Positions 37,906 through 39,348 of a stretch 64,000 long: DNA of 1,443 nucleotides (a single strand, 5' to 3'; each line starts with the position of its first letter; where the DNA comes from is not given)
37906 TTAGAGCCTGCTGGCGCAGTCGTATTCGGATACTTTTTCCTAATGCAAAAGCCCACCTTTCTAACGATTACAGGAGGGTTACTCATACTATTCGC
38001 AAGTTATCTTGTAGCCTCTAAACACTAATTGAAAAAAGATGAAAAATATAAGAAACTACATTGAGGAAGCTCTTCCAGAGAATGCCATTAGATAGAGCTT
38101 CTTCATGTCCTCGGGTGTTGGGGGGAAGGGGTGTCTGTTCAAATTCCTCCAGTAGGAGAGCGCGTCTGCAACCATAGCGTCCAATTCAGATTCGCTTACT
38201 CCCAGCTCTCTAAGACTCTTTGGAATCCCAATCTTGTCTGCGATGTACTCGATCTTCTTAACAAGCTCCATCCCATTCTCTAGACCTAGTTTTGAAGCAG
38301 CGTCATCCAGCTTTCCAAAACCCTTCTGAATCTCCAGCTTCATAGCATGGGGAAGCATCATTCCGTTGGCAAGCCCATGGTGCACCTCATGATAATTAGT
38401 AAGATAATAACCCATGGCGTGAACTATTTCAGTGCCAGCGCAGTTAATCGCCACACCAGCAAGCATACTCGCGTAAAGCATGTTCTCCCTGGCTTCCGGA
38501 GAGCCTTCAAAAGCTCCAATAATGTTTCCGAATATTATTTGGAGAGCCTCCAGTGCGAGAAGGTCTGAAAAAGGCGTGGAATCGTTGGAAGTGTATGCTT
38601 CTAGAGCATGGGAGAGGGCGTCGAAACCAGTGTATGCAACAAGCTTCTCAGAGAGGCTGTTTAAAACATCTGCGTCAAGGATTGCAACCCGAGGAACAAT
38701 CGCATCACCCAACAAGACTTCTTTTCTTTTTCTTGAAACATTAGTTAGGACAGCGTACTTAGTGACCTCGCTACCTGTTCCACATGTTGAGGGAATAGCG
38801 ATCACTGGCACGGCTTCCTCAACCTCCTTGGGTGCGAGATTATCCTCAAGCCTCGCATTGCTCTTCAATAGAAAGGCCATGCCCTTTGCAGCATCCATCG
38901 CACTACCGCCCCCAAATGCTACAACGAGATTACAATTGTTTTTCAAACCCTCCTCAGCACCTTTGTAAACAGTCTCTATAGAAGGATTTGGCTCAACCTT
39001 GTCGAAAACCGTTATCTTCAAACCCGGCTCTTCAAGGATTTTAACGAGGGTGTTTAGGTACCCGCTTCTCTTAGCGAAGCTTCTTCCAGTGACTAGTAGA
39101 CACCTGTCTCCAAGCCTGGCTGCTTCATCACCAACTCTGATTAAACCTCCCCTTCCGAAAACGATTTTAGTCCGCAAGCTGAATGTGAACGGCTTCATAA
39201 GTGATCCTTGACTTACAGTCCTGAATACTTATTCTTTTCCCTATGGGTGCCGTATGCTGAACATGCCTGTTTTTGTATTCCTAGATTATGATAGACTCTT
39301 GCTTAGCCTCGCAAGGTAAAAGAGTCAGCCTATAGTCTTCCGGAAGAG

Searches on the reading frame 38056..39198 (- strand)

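Call 48: search_protein_families(library=pfam, proteins=[window:38056-39198:-], max_evalue=0.001)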
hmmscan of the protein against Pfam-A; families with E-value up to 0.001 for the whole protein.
window:38056-39198:- (380 aa): 3 families
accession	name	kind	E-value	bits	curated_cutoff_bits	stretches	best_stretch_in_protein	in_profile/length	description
PF00465.25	Fe-ADH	-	2.8e-49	167.4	31.3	1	10-175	2-167/168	Iron-containing alcohol dehydrogenase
PF25137.1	ADH_Fe_C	-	5.8e-43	147.3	27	1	188-372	2-193/194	Fe-containing alcohol dehydrogenase family, C-terminal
PF13685.12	Fe-ADH_2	-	1.1e-06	29.2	28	1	30-112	19-98/149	Iron-containing alcohol dehydrogenase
